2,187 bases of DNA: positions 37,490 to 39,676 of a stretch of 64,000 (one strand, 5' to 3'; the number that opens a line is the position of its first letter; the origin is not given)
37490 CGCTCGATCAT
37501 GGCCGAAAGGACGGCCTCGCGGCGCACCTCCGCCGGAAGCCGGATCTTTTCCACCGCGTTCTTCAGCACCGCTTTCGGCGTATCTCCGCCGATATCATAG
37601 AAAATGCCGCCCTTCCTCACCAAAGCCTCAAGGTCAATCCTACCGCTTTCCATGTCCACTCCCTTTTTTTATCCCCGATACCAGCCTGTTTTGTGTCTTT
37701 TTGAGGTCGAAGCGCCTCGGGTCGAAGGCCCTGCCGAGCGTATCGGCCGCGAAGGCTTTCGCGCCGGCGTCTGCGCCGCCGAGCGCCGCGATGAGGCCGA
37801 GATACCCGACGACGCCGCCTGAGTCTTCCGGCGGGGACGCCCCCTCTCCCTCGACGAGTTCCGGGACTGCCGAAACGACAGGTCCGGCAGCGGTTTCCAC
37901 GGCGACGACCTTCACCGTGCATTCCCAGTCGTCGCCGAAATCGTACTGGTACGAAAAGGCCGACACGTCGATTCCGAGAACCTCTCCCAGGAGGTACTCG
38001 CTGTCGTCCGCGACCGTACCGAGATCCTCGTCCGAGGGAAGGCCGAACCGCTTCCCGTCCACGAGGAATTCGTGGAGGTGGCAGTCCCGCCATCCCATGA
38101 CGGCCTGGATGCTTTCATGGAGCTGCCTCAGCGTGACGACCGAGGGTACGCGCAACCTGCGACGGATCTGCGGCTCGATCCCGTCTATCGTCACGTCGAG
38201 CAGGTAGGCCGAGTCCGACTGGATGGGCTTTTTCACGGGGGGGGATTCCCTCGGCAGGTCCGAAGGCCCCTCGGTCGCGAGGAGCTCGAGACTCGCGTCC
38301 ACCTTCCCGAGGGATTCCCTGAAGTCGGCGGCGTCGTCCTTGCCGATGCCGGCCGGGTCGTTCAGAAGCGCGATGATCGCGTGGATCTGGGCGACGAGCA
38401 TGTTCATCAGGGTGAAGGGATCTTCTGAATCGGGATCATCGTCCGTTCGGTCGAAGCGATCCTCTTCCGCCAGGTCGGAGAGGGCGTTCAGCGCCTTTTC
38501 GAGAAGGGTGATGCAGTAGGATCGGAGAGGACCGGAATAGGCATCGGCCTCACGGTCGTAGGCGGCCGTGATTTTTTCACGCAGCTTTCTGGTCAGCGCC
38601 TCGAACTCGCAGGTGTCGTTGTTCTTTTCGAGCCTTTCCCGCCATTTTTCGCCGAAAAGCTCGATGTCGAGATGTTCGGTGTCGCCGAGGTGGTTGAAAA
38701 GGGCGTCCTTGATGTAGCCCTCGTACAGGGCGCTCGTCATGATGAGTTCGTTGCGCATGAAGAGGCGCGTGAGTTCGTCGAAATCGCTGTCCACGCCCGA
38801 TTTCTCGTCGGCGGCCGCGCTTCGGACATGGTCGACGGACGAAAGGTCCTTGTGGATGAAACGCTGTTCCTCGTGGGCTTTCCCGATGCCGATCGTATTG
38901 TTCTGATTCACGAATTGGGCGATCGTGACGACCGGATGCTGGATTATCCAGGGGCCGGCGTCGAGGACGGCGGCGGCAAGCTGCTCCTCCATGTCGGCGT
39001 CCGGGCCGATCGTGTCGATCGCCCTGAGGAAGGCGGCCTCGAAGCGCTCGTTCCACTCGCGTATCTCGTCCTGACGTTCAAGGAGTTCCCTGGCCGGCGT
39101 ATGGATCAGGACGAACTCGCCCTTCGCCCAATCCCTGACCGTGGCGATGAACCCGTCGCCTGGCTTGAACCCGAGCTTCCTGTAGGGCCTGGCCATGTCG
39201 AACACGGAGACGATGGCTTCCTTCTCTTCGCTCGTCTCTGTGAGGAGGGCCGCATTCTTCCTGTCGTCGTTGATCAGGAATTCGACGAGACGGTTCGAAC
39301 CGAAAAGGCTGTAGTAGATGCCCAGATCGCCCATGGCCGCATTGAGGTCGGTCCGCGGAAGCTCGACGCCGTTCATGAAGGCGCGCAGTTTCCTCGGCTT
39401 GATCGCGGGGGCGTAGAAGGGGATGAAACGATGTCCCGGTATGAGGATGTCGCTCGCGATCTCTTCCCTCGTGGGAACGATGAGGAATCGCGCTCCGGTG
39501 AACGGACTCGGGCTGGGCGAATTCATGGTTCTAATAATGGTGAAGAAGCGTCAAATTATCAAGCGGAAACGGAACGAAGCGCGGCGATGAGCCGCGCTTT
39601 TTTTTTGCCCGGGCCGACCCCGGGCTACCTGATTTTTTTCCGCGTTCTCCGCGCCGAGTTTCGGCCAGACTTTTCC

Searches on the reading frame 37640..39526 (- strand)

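Call 16: search_protein_families(library=pfam, proteins=[window:37640-39526:-], max_evalue=0.01)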
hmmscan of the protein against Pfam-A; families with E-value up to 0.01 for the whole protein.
window:37640-39526:- (628 aa): 1 family
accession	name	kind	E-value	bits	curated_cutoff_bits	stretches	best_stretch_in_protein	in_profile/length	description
PF07929.16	PRiA4_ORF3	-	2.7e-43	148.1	26.6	1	440-609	2-172/173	Plasmid pRiA4b ORF-3-like protein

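Call 25: search_protein_families(library=ncbifam, proteins=[window:37640-39526:-], max_evalue=0.01)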
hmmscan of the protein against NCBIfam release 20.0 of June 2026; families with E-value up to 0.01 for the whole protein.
window:37640-39526:- (628 aa): 0 families
